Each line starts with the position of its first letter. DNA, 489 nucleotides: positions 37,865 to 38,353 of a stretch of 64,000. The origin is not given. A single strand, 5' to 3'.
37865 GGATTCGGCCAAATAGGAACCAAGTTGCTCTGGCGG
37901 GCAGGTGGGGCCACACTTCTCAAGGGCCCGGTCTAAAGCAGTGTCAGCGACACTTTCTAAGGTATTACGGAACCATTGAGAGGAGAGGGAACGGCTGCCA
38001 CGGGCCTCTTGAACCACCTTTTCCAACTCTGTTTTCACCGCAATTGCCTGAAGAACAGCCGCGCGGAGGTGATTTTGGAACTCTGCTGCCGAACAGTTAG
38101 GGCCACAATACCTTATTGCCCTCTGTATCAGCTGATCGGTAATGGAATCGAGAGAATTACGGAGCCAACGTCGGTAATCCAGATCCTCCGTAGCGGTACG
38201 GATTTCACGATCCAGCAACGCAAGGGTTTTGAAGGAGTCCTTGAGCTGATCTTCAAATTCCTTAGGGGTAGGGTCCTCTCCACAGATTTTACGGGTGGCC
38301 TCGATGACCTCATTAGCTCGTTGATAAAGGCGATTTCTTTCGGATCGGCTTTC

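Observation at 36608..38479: A secreted protein is built from six ~55 aa helical repeats, each centred on a CGxxC motif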

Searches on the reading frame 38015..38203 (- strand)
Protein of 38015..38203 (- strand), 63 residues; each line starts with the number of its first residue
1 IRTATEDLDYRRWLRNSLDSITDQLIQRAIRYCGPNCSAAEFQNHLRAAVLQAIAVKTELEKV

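Call 27: search_solved_structures(query=A1, max_evalue=10, show_alignments=2)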
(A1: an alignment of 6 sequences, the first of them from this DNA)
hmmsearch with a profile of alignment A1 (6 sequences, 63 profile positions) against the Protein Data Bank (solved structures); distinct sequences matched with E-value up to 10: 6.
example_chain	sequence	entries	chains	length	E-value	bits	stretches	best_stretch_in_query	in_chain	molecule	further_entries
8zjr_M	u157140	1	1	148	0.51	13.2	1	5-26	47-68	DNA-binding protein RFX5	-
7qca_LP0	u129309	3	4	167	1.1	12.1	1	30-62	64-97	60S ribosomal protein L17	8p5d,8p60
2ocy_A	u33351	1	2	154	2.5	11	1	39-62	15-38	Rab guanine nucleotide exchange factor SEC2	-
9jm3_B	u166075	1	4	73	2.9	10.8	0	18-46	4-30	LRO-C2-35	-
6w2r_A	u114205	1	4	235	4.7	10.1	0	14-31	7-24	Junction 19 DHR54-DHR79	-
9jm2_B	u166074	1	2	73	6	9.8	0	18-31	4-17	LRO-C2-35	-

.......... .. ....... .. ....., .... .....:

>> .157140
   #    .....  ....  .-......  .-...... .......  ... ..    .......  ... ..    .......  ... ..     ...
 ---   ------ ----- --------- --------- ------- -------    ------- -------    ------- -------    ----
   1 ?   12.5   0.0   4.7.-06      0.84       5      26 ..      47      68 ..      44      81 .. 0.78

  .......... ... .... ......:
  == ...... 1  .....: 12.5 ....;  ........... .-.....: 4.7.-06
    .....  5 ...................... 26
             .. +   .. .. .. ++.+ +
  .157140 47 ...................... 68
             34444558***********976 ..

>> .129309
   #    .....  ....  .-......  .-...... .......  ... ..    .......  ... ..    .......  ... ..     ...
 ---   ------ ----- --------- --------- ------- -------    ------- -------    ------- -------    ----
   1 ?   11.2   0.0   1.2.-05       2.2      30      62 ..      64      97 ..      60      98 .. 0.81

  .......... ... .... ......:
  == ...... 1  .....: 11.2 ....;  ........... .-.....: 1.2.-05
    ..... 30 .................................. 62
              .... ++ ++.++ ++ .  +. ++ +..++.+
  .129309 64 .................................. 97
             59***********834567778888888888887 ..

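Call 65: find_homologous_proteins(query=A1, max_evalue=10)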
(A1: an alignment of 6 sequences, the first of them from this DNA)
Query A1 (6 sequences): 27 candidates shared short words with the query, none scored E <= 10.

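Call 81: find_related_loci(query=A3, collection=metagenome_contigs, flank=5000)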
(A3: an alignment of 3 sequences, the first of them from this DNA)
Query A3 (63 aa) in metagenome_contigs; peptide patterns used: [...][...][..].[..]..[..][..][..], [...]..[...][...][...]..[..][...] (x = any residue, [..] = any of these).
365 stretches matched a pattern, but none encodes a relative of the query by tblastn (E <= 1e-3).
